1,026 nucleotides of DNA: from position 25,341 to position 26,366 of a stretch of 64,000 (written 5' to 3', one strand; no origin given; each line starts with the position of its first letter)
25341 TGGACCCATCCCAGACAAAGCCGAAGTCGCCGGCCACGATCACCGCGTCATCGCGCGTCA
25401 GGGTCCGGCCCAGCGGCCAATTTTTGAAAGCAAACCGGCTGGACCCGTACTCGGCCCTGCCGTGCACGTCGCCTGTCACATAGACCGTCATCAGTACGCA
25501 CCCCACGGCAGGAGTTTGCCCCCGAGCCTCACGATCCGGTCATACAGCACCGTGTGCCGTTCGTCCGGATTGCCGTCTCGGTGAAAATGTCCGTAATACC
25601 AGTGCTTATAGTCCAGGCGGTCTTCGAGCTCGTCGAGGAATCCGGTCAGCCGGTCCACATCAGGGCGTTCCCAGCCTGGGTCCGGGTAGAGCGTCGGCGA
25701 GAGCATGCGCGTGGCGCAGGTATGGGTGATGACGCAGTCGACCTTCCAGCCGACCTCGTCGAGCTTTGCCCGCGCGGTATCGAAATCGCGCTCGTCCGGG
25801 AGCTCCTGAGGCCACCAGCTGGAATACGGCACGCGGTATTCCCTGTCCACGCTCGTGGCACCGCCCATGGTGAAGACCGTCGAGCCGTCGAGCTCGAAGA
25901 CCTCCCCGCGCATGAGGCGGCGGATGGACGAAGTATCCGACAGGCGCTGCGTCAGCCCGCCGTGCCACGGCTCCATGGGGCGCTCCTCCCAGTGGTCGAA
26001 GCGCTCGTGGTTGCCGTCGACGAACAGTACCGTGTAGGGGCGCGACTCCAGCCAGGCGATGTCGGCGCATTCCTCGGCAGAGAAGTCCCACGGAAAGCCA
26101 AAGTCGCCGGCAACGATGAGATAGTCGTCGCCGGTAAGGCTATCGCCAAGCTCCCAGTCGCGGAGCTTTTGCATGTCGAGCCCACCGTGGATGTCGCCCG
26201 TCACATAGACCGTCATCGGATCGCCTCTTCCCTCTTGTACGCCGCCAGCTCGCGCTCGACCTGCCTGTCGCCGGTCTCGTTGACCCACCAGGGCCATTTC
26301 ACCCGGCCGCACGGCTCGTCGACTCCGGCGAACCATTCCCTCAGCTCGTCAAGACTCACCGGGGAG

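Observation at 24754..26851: Operon of three paralogous, translationally coupled metallophosphoesterases on the mobile element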

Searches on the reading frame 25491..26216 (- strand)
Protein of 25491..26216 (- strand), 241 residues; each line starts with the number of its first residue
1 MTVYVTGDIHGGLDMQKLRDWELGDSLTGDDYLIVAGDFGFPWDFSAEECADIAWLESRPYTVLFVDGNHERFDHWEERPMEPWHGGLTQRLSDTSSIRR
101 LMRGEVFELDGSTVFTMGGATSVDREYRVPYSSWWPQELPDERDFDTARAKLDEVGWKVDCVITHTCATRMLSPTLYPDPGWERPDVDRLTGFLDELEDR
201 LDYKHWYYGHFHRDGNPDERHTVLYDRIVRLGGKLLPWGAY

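Call 8: search_protein_families(library=pfam, proteins=[window:25491-26216:-], max_evalue=0.01)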
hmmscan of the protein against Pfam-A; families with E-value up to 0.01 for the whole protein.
window:25491-26216:- (241 aa): 1 family
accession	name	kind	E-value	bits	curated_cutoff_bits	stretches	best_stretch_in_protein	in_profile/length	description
PF00149.33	Metallophos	-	1.2e-07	32.7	21.5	1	1-213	1-190/191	Calcineurin-like phosphoesterase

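Call 9: search_protein_families(library=ncbifam, proteins=[window:25491-26216:-], max_evalue=0.01)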
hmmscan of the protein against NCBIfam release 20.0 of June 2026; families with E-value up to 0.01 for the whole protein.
window:25491-26216:- (241 aa): 0 families

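Call 10: search_protein_families(library=phrogs, proteins=[window:25491-26216:-], max_evalue=0.01)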
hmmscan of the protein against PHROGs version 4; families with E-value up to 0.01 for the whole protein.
window:25491-26216:- (241 aa): 1 family
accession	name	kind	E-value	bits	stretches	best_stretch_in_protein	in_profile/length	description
phrog_1649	-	other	2.2e-36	126.1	1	1-232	36-272/308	metallo-phosphoesterase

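Call 11: search_protein_families(library=padloc, proteins=[window:25491-26216:-], max_evalue=0.01)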
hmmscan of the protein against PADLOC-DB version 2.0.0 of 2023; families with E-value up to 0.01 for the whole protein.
window:25491-26216:- (241 aa): 1 family
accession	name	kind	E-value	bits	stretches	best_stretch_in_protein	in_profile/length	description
PDLC04908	PDC-S10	-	0.00011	19.6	1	27-73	27-73/223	-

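Call 16: search_solved_structures(query=window:25491-26216:-, max_evalue=1, show_alignments=2)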
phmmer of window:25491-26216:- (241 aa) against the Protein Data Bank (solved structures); distinct sequences matched with E-value up to 1: 18.
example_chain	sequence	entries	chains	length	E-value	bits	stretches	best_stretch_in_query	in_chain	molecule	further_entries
6uuq_A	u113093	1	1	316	0.28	13.5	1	3-71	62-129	Serine/threonine-protein phosphatase 2B catalytic subunit alpha isoform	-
2jog_A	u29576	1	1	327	0.3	13.4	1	3-71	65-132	Calmodulin-dependent calcineurin A subunit alpha isoform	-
5c1v_A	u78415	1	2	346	0.33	13.2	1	3-71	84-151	Serine/threonine-protein phosphatase 2B catalytic subunit alpha isoform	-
3ll8_A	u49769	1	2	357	0.36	13.1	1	3-71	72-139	Serine/threonine-protein phosphatase 2B catalytic subunit alpha isoform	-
2gzo_A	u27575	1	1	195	0.37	13.1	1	12-79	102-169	UPF0301 protein SO3346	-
9nxe_A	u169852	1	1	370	0.38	13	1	3-71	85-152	Protein phosphatase 3 catalytic subunit alpha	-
5sve_A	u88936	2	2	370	0.38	13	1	3-71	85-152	Serine/threonine-protein phosphatase 2B catalytic subunit alpha isoform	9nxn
9chu_B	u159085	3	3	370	0.38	13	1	3-71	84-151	Protein phosphatase 3 catalytic subunit alpha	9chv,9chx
4f0z_A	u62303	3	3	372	0.38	13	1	3-71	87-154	Serine/threonine-protein phosphatase 2B catalytic subunit alpha isoform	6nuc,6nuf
1m63_A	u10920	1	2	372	0.39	13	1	3-71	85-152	SERINE/THREONINE PROTEIN PHOSPHATASE 2B CATALYTIC SUBUNIT, ALPHA ISOFORM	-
1mf8_A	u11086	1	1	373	0.39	13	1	3-71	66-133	CALMODULIN-DEPENDENT CALCINEURIN A SUBUNIT, ALPHA ISOFORM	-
1tco_A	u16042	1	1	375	0.39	13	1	3-71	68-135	SERINE/THREONINE PHOSPHATASE B2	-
2p6b_A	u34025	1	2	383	0.41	12.9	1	3-71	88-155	Calmodulin-dependent calcineurin A subunit alpha isoform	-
4or9_A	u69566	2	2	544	0.44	12.8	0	3-71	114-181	Serine/threonine-protein phosphatase 2B catalytic subunit beta isoform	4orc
4ora_A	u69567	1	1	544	0.44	12.8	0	3-71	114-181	Serine/threonine-protein phosphatase 2B catalytic subunit beta isoform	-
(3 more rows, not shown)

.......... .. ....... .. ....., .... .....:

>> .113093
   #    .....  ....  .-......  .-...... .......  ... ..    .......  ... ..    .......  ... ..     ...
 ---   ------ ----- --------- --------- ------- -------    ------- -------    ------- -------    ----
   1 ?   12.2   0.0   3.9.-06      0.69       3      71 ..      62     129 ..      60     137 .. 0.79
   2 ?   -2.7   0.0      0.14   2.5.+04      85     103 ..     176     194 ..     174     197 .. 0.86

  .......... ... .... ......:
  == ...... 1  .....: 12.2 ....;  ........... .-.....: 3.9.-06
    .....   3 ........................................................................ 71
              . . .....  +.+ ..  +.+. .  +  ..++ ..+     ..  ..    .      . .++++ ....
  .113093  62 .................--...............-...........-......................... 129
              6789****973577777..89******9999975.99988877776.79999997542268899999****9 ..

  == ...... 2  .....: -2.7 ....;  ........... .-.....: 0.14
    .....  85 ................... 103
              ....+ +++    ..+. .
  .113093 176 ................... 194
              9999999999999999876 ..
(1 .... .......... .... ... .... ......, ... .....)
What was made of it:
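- On PPP-family protein phosphatases (lambda PPase/NinI, PrpA/B): Best PDB E-value is 0.28 (call 16).
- There is a marginal PDB sequence hit of B to calcineurin (E 0.28; call 16).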

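Call 18: find_encoding_contigs(protein=window:25491-26216:-, flank=10000, max_places=10)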
Protein window:25491-26216:- (241 aa): 22 contigs read that carry it; 10 places shown.
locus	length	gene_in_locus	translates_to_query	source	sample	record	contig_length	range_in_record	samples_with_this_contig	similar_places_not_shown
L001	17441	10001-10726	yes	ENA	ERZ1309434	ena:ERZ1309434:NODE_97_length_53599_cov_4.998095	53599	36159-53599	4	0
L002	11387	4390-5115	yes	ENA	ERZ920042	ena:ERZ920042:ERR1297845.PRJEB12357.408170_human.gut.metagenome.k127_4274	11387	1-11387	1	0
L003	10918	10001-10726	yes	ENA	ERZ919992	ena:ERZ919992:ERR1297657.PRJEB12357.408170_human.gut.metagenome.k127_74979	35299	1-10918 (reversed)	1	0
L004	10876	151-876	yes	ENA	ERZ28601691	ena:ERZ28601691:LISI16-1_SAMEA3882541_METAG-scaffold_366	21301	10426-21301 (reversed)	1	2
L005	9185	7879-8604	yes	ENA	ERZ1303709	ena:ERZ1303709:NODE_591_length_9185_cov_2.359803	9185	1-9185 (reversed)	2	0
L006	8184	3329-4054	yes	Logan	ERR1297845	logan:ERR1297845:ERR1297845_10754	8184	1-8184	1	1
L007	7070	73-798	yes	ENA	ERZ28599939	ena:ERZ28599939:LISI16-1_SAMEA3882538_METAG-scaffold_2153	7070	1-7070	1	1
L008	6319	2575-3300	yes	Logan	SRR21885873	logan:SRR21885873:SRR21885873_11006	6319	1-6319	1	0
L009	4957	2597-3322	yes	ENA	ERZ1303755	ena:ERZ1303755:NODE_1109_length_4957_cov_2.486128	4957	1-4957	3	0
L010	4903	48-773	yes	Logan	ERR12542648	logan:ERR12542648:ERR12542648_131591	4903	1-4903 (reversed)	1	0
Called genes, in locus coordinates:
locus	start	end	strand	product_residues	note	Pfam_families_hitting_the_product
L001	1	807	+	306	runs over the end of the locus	PF03613:EIID-AGA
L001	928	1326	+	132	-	PF06115:DUF956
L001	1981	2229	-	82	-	PF12844:HTH_19, PF13560:HTH_31, PF01381:HTH_3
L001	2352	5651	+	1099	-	-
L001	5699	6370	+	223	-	-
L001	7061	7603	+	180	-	PF19807:DUF6290 (faint), PF21983:NikA-like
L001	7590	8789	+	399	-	PF03432:Relaxase (weak)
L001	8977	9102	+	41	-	-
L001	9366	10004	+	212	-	-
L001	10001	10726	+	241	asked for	PF00149:Metallophos (weak)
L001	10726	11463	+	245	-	PF00149:Metallophos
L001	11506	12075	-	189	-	-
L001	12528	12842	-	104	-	-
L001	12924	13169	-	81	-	-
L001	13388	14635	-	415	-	PF00589:Phage_integrase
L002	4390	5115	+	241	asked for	PF00149:Metallophos (weak)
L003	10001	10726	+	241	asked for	PF00149:Metallophos (weak)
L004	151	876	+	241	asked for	PF00149:Metallophos (weak)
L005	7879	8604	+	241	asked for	PF00149:Metallophos (weak)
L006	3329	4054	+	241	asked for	PF00149:Metallophos (weak)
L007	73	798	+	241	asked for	PF00149:Metallophos (weak)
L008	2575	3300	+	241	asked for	PF00149:Metallophos (weak)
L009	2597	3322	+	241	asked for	PF00149:Metallophos (weak)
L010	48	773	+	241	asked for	PF00149:Metallophos (weak)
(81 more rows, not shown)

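Call 22: find_homologous_proteins(query=window:25491-26216:-, max_evalue=0.00001)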
Query window:25491-26216:- (241 aa): 2305 proteins with E <= 0.00001 among 2528 candidates; the best 120 are listed.
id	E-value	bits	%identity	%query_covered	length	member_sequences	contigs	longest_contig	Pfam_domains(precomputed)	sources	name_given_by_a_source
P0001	4.4e-163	559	97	100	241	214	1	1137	PF00149.34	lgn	-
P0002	9.5e-160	548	95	100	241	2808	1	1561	PF00149.34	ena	-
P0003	3.3e-158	543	94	100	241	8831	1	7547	PF00149.34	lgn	-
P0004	1.1e-156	538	93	100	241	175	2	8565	PF00149.34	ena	-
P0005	1.9e-143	495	87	99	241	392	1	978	PF00149.34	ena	-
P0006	2.6e-142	491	87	99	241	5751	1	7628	PF00149.34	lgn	-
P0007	5.0e-142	490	87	99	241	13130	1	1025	PF00149.34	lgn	-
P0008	4.1e-141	487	85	99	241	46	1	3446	PF00149.34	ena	-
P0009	9.3e-140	482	86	99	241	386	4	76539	PF00149.34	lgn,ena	-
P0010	4.0e-134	464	83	99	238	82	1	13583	PF00149.34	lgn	-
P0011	3.7e-132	458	87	91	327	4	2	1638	PF00149.34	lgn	-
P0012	9.8e-129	446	96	83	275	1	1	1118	PF00149.34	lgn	-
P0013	2.7e-128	445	87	89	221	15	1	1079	PF00149.34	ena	-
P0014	5.9e-127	441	75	99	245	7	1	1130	PF00149.34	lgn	-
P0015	9.7e-125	433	74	99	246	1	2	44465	PF00149.34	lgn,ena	-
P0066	4.8e-99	349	63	97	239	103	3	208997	PF00149.34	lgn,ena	-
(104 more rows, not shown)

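Call 23: search_dna_similar(query=window:25491-26216:-, collection=phages, mode=protein, max_rows=30, rows=spread)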
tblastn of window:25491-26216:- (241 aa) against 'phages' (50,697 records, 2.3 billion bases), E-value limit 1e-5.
Records with a match: 275; places in all: 276; records where one place covers at least 80% of the query: 207.
Best place of each record, by identity: <60% 275.
By first word of the organism name: Streptomyces 126; Mycobacterium 124; Bacteriophage 10; Prevotella 6; Rhodococcus 4; Oscillospirales 1; Nitratidesulfovibrio 1; Desulfovibrio 1; Arthrobacter 1; uncultured 1.
By host as written in the record: Mycobacterium smegmatis mc2 155 88; Streptomyces griseus ATCC 10137 51; Streptomyces lividans JI 1326 29; Mycobacterium smegmatis mc#155 25; - 17; Streptomyces viridochromogenes DSM40736 12; Streptomyces sanglieri UNT16F27A 9; Streptomyces griseofuscus ATCC 23916 7; and 16 more.
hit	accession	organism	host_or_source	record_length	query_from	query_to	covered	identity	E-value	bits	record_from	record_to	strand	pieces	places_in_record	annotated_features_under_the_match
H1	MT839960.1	Bacteriophage sp.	human fecal samples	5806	1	231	96%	39.1%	2e-47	173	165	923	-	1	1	record has no annotation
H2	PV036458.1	Oscillospirales phage IMGVR 15609780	Oscillospirales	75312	1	218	90%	31.5%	2e-25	110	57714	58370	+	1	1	metallo-phosphoesterase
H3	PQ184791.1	Streptomyces phage Lululemon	Streptomyces lividans JI 1326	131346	1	212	88%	29.9%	2e-12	72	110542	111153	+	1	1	216: metallophosphoesterase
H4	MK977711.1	Streptomyces phage Evy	Streptomyces griseus ATCC 10137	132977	1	212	88%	29.9%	1e-11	70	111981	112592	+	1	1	210: phosphoesterase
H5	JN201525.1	Mycobacterium phage Thibault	Mycobacterium smegmatis mc2 155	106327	3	212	87%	29.7%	2e-12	72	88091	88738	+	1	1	159: hypothetical protein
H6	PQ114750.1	Streptomyces phage Larnav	Streptomyces lividans JI 1326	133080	1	212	88%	29.4%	7e-12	70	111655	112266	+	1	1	219: metallophosphatase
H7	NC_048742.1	Streptomyces phage Gilson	Streptomyces griseofuscus ATCC 23916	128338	3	213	88%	29.5%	3e-6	54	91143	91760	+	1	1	172: metallo-phosphoesterase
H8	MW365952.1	Streptomyces phage Belfort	Streptomyces viridochromogenes DSM40736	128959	3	213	88%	29.5%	5e-7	56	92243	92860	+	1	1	169: metallophosphoesterase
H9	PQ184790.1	Mycobacterium phage Dove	Mycobacterium smegmatis mc2 155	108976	3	212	87%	29.3%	1e-11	69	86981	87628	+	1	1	162: metallophosphoesterase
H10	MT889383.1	Mycobacterium phage MiniLon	Mycobacterium smegmatis mc#155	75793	3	220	90%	27.9%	3e-9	63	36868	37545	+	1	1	46: metallophosphoesterase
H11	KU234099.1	Mycobacterium phage MkaliMitinis3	Mycobacterium smegmatis mc2 155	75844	3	221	91%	27.7%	4e-9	62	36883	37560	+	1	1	47: esterase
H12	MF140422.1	Mycobacterium phage Nicholasp3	Mycobacterium smegmatis mc2 155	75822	3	221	91%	27.7%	5e-9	62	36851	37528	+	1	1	47: esterase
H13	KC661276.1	Mycobacterium phage Winky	Mycobacterium smegmatis mc2 155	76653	3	221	91%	27.7%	5e-9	62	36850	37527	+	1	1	47: esterase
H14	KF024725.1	Mycobacterium phage Whirlwind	Mycobacterium smegamtis mc2 155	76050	3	220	90%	27.6%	1e-9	64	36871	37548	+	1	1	45: hypothetical protein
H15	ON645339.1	Streptomyces phage Sham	Streptomyces griseus ATCC 10137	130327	1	213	88%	27.9%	1e-6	54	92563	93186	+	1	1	162: metallophosphoesterase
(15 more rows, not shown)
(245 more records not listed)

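Call 25: search_dna_similar(query=window:25491-26216:-, collection=plasmids, mode=protein, max_rows=30)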
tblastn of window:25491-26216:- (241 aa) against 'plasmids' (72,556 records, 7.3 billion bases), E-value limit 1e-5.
Records with a match: 19; places in all: 22; records where one place covers at least 80% of the query: 10.
Best place of each record, by identity: 95-99% 3; 80-90% 1; <60% 15.
By first word of the organism name: Rhodococcus 5; Collinsella 4; Mycobacterium 3; Paenibacillus 2; Bacillus 1; Clostridium 1; Helicobacter 1; Deferribacter 1; Tsukamurella 1.
By predicted mobility (MOB-suite, as given by PLSDB): non-mobilizable 14; mobilizable 5.
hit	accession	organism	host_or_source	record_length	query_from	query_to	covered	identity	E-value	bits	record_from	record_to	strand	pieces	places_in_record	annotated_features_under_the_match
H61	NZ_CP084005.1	Collinsella aerofaciens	Homo sapiens,pure culture,human feces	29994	1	241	100%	97.1%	2e-156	487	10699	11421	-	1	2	metallophosphoesterase (x2) | hypothetical protein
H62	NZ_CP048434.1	Collinsella aerofaciens ATCC 25986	isolate gDNA,human feces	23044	1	241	100%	95.9%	1e-151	473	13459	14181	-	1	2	metallophosphoesterase | hypothetical protein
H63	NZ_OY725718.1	Collinsella aerofaciens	-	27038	1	241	100%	95.0%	6e-153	477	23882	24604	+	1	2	metallophosphoesterase | hypothetical protein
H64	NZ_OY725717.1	Collinsella aerofaciens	-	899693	1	238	99%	88.2%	7e-137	431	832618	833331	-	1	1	metallophosphoesterase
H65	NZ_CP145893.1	Paenibacillus amylolyticus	whole organism,soil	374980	3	234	96%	41.9%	1e-54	195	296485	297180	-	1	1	metallophosphatase family protein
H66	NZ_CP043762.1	Paenibacillus sp. 37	whole organism,rhizosphere of Abies ...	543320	3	234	96%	41.5%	7e-54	193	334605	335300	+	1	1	metallophosphatase family protein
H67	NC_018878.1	Bacillus thuringiensis Bt407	-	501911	3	241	99%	39.2%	5e-46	170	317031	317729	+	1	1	metallophosphoesterase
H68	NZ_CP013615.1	Clostridium perfringens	canine,Pure culture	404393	5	231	94%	34.2%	2e-37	145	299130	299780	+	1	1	metallophosphoesterase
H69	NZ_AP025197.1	Helicobacter cinaedi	Cricetinae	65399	2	216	89%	32.9%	6e-28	118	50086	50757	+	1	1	metallophosphoesterase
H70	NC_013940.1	Deferribacter desulfuricans SSM1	-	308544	3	232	95%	29.4%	6e-25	109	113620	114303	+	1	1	metallophosphoesterase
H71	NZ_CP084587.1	Mycobacterium intracellulare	water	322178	33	212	75%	31.7%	1e-8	62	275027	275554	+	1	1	metallophosphoesterase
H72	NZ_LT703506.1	Mycobacterium intracellulare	natural / free-living,environmental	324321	33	212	75%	31.7%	1e-8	62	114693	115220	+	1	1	metallophosphoesterase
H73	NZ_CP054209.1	Rhodococcus qingshengii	cell culture,carbendazim contaminated ...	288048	31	212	76%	31.2%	2e-11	70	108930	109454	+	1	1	metallophosphoesterase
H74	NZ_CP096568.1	Rhodococcus qingshengii JCM 15477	sandy loam,soil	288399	31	212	76%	31.2%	2e-11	70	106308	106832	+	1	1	metallophosphoesterase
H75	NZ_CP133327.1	Rhodococcus sp. DN22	-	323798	31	212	76%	31.2%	2e-11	70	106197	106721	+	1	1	metallophosphoesterase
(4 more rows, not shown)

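Call 49: search_protein_representatives(protein=window:25491-26216:-)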
Query: 241 residues. Proteins with E-value up to 0.001 (for the whole library): 5409; up to 1e-10: 2473; up to 1e-30: 644. The best 150 are listed.
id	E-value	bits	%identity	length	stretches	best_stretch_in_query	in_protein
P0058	3.9e-101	354.1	67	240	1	3-235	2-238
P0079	1.9e-96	338.7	92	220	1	1-154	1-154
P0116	1.5e-90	319.4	85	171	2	130-239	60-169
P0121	1.4e-83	296.6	96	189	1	1-135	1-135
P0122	1.6e-79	283.2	92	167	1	1-133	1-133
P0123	1.8e-79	283.1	95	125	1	117-241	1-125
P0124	3.9e-72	259.0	50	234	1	1-233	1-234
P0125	2.1e-70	253.3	54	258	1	3-235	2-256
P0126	3.0e-67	243.0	70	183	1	1-180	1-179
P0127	1.2e-60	221.4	61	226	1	1-198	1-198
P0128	4.9e-59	216.1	60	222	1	1-176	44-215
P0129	1.5e-58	214.4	45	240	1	1-231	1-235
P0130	2.5e-57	210.5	66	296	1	1-154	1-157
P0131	2.1e-56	207.4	52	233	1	4-217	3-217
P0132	1.6e-55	204.6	48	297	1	1-232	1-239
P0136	2.2e-54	200.8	45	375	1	3-235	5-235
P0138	1.0e-53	198.7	44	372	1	1-233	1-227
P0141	8.9e-53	195.5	47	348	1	3-233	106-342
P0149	4.1e-51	190.1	45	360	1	3-231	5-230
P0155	7.3e-50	186.0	45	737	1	1-233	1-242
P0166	2.3e-48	181.1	46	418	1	1-232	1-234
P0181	7.7e-47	176.1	43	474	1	3-233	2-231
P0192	3.3e-46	174.0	43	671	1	1-232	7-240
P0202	1.3e-45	172.0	42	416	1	3-235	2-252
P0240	4.6e-43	163.7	39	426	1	1-229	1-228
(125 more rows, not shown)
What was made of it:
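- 25491..26216 (-): Gene B: 241-aa metallophosphoesterase of PHROG 1649. Its ATG overlaps the stop of A (ATGA). The family has 5409 representatives at E <= 1e-3 (call 49).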

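Call 50: find_encoding_contigs(protein=P0066, flank=7000, max_places=4)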
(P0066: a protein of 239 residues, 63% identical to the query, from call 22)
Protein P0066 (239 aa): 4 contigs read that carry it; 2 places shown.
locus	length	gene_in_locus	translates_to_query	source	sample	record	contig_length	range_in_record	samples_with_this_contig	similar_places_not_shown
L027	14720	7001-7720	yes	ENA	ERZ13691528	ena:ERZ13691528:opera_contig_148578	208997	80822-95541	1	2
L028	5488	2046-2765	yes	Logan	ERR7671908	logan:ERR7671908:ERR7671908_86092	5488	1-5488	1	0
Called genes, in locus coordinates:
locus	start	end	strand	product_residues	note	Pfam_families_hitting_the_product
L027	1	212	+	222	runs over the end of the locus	PF07853:DUF1648, PF13630:SdpI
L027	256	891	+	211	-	PF07690:MFS_1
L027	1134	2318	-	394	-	PF04015:DUF362, PF13187:Fer4_9 (faint), PF13237:Fer4_10 (faint), PF12797:Fer4_2 (faint), PF12838:Fer4_7, PF00037:Fer4 (weak), PF14697:Fer4_21 (weak), PF25160:LdpA_Fe-S-bd (weak), +2 more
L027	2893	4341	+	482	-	PF13520:AA_permease_2, PF00324:AA_permease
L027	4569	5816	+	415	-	PF01979:Amidohydro_1, PF07969:Amidohydro_3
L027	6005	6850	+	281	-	PF00126:HTH_1, PF03466:LysR_substrate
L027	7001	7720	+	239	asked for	PF00149:Metallophos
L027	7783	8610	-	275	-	PF01564:Spermine_synth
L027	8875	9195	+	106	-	PF02416:TatA_B_E, PF12773:DZR (weak), PF13240:Zn_Ribbon_1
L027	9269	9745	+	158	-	PF03449:GreA_GreB_N, PF01272:GreA_GreB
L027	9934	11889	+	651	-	PF01336:tRNA_anti-codon, PF00152:tRNA-synt_2, PF01588:tRNA_bind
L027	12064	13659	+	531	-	PF06738:ThrE, PF12821:ThrE_2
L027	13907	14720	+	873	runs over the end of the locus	PF02861:Clp_N, PF13191:AAA_16 (weak), PF00004:AAA, PF17871:AAA_lid_9, PF00004:AAA, PF07724:AAA_2, PF07728:AAA_5, PF10431:ClpB_D2-small, +11 more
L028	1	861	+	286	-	?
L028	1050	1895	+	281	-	PF00126:HTH_1, PF03466:LysR_substrate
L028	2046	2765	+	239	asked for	PF00149:Metallophos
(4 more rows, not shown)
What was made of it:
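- A homologue 63% identical to B sits between LysR and spermine synthase/GreA/LysRS genes (call 50).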

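Call 51: find_encoding_contigs(protein=P0015, flank=7000, max_places=3)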
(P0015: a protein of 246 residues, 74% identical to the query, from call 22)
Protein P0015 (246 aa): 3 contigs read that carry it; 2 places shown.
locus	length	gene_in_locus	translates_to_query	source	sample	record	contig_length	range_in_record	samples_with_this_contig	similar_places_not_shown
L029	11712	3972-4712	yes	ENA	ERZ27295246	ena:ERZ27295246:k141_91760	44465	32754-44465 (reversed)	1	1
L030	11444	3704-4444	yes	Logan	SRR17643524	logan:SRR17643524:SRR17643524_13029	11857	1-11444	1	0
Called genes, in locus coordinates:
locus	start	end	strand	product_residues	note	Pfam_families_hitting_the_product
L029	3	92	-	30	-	?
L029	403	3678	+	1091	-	-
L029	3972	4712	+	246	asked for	PF00149:Metallophos (weak)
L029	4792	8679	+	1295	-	-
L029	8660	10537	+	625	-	-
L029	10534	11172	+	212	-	PF00149:Metallophos (weak)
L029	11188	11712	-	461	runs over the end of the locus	PF01637:ATPase_2, PF13173:AAA_14 (weak), PF03008:DUF234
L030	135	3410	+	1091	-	-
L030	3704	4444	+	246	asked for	PF00149:Metallophos (weak)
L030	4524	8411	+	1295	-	-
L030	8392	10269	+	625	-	-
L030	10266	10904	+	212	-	PF00149:Metallophos (weak)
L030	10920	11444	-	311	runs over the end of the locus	?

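Call 52: search_protein_families(library=padloc, proteins=[L029:403-3678:+, L029:3972-4712:+, L029:4792-8679:+, L029:8660-10537:+, L029:10534-11172:+], max_evalue=0.01)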
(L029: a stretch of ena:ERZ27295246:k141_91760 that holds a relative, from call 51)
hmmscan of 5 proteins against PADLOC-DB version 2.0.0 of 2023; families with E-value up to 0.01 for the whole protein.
L029:403-3678:+ (1091 aa): 1 family
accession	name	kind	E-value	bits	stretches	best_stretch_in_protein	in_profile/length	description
PDLC00006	DruC1|DruC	-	0.00013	18.6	1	639-768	159-284/626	Unknown function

L029:3972-4712:+ (246 aa): 1 family
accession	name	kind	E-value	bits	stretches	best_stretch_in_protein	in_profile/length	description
PDLC04908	PDC-S10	-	0.00026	18.3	1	27-73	27-73/223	-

L029:4792-8679:+ (1295 aa): 0 families

L029:8660-10537:+ (625 aa): 0 families

L029:10534-11172:+ (212 aa): 0 families
